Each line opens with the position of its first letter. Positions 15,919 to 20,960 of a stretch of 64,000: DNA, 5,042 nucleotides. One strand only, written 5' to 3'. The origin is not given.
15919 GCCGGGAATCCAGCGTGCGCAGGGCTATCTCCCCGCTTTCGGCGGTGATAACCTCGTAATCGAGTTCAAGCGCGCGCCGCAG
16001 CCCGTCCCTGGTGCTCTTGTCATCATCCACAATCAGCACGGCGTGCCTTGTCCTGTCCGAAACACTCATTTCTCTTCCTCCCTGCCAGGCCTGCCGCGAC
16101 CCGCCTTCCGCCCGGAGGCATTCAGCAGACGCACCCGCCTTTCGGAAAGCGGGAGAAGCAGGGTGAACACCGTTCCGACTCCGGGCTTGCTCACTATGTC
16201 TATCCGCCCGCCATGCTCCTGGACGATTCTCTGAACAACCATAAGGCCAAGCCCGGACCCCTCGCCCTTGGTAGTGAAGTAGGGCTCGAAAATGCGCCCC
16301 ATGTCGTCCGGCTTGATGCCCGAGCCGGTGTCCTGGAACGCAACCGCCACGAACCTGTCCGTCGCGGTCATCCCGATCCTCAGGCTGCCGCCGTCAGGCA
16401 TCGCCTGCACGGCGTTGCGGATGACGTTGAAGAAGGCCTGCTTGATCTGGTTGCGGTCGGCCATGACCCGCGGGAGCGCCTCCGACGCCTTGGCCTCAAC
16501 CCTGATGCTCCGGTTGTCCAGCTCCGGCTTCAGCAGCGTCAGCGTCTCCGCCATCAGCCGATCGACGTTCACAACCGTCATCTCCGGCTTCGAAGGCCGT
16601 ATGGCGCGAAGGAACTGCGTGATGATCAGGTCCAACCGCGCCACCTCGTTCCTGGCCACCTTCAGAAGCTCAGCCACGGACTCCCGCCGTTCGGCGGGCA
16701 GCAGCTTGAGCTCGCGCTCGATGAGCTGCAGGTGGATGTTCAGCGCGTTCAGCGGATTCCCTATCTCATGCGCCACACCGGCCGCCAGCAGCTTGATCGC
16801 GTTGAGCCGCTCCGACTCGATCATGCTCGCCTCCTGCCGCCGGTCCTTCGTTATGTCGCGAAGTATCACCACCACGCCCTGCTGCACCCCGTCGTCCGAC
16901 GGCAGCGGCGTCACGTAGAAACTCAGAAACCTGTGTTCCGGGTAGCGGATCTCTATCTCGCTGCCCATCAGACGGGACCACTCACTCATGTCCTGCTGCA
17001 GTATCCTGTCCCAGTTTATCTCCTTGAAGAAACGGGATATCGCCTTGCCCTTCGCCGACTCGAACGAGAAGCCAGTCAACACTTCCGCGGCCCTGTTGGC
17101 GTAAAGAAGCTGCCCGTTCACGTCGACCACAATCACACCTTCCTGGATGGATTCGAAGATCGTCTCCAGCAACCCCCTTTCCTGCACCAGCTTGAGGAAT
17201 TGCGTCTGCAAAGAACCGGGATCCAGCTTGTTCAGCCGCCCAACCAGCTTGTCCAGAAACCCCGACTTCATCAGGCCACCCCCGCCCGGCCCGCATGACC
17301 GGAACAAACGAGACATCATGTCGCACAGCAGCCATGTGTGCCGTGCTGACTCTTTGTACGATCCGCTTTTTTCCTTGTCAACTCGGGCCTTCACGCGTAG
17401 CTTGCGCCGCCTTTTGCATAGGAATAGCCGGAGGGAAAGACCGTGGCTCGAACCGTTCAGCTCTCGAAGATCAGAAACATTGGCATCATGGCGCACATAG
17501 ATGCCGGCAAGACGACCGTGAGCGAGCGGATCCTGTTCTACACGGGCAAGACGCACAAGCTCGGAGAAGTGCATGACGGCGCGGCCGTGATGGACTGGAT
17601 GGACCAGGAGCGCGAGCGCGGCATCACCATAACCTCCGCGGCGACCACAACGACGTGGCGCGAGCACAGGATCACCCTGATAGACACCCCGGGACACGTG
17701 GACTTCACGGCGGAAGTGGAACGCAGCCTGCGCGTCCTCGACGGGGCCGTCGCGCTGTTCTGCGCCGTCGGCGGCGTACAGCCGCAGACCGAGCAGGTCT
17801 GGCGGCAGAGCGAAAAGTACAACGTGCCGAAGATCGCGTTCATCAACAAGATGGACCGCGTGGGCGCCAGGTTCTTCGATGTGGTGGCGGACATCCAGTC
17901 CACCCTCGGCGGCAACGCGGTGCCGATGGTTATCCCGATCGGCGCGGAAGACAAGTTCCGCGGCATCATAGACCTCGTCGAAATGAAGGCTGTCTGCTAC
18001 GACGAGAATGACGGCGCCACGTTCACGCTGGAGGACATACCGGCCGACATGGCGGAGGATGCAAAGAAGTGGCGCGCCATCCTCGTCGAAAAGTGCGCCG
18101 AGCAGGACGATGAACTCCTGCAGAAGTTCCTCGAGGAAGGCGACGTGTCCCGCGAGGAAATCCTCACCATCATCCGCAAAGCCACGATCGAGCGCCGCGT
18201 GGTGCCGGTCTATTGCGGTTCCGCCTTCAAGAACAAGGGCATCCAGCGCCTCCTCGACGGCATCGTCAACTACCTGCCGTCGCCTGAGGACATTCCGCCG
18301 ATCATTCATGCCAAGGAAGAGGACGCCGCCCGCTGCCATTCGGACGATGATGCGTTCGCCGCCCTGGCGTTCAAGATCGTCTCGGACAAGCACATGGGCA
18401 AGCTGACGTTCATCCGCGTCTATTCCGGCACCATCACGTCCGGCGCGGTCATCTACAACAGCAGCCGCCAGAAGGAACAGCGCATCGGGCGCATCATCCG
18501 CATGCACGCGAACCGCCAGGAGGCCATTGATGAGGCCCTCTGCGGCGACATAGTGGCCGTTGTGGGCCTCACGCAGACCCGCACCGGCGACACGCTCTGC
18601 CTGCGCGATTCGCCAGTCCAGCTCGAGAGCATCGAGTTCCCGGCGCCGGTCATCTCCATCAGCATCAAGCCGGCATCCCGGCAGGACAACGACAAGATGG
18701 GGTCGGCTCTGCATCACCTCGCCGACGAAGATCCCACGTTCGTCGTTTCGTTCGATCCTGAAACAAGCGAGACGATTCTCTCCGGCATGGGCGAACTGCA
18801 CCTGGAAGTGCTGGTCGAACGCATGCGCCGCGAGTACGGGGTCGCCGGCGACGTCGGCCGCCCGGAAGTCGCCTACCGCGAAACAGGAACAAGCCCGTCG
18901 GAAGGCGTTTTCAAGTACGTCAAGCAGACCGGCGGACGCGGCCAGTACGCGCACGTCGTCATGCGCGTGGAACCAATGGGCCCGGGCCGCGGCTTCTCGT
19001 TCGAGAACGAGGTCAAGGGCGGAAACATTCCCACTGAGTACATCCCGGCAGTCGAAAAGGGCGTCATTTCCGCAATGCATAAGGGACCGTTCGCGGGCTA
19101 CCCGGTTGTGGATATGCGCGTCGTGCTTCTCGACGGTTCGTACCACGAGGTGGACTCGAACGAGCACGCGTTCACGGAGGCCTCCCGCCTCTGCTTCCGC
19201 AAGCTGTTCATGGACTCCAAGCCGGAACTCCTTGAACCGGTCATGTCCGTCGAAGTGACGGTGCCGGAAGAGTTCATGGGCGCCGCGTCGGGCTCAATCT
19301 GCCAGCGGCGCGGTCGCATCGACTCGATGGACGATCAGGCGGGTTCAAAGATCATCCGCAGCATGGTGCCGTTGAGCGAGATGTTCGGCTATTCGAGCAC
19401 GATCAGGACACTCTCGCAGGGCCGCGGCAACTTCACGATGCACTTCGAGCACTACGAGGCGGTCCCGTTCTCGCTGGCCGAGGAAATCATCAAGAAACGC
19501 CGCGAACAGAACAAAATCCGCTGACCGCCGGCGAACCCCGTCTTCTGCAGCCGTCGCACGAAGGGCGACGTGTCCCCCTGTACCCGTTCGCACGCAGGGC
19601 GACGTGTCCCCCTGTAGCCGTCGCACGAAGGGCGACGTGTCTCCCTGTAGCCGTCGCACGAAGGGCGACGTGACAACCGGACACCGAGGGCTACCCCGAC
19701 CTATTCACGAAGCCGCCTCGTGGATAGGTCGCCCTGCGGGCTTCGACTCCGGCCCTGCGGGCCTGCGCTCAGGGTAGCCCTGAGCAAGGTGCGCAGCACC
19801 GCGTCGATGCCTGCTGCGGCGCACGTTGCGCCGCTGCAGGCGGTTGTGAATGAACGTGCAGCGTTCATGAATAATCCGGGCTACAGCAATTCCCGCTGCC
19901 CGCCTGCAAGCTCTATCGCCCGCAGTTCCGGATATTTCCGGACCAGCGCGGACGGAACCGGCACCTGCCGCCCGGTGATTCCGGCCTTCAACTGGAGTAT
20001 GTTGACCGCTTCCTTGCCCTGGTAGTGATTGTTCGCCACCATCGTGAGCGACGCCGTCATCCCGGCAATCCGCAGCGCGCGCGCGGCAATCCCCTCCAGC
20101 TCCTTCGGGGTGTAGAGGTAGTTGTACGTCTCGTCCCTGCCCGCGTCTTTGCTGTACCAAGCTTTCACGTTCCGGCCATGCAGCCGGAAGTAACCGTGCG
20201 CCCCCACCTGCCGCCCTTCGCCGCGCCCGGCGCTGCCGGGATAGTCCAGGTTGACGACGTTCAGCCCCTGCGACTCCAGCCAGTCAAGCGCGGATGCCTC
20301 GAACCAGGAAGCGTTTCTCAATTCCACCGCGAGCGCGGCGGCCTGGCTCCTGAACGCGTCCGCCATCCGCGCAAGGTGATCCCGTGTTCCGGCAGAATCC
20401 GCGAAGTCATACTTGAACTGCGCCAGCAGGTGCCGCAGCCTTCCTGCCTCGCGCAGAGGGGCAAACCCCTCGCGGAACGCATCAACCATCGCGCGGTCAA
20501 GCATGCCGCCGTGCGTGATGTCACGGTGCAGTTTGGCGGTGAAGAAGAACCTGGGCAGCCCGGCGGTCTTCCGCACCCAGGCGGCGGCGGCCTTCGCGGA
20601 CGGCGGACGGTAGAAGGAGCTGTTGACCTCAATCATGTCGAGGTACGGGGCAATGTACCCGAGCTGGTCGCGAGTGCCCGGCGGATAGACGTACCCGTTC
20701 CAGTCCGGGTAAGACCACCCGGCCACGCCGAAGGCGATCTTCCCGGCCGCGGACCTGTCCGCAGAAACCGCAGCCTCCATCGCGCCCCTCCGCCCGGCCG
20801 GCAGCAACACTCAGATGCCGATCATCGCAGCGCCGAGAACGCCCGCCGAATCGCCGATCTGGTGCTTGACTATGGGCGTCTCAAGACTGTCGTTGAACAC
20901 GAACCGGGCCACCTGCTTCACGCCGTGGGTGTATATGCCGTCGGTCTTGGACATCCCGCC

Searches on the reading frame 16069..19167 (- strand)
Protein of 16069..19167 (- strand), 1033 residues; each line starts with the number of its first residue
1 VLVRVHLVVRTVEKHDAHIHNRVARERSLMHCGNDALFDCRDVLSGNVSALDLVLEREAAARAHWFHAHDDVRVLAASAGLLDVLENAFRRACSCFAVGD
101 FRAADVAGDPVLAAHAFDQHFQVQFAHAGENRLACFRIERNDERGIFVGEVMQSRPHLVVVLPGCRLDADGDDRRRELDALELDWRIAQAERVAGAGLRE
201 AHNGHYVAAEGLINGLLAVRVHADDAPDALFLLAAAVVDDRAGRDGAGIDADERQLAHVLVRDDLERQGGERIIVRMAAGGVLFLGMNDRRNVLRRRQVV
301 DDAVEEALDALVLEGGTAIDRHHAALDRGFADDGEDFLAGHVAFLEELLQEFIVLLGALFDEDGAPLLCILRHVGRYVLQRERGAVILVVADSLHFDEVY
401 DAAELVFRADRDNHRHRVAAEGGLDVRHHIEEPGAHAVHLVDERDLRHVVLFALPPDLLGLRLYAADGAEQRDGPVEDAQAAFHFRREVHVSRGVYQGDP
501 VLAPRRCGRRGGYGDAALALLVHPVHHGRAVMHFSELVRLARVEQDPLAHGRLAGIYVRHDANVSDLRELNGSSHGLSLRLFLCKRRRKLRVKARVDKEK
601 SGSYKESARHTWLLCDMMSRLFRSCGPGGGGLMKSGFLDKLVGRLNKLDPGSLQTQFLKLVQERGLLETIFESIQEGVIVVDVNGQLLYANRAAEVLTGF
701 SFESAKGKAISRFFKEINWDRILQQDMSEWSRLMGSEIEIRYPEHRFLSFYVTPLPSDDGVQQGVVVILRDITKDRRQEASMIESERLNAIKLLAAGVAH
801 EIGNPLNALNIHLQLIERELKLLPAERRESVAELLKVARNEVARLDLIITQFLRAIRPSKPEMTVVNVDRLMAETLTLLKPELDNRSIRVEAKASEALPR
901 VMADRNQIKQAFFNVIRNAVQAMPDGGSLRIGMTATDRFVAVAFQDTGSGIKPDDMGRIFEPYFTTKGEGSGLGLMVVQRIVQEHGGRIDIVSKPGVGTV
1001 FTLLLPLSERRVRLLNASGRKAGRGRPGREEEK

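Call 77: search_protein_families(library=pfam, proteins=[window:16069-19167:-], max_evalue=0.000001)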
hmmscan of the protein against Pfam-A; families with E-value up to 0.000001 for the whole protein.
window:16069-19167:- (1033 aa): 6 families
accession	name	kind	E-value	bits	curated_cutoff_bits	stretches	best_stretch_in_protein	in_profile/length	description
PF02518.31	HATPase_c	-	3.9e-26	92.1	26.4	1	904-1008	2-110/111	Histidine kinase-, DNA gyrase B-, and HSP90-like ATPase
PF08448.16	PAS_4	-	2.1e-12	47.7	23.1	1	671-776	1-109/110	PAS fold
PF00989.32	PAS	-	2.3e-12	47.3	22.6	1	667-772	3-113/113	PAS fold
PF13426.13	PAS_9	-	1.4e-09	38.5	27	1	676-774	2-103/103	PAS domain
PF13188.13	PAS_8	-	7.4e-09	35.6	21.8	1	666-720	2-53/65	PAS domain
PF00512.31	HisKA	-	5.3e-08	33.2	26.9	1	793-853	4-58/66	His Kinase A (phospho-acceptor) domain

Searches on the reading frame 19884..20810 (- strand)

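Call 77: search_protein_families(library=pfam, proteins=[window:19884-20810:-], max_evalue=0.000001)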
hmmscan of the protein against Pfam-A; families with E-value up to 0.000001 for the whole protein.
window:19884-20810:- (309 aa): 1 family
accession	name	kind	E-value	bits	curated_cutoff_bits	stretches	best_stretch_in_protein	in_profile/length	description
PF01904.24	DUF72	-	1.1e-43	150.3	25.3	1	42-275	1-215/217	Protein of unknown function DUF72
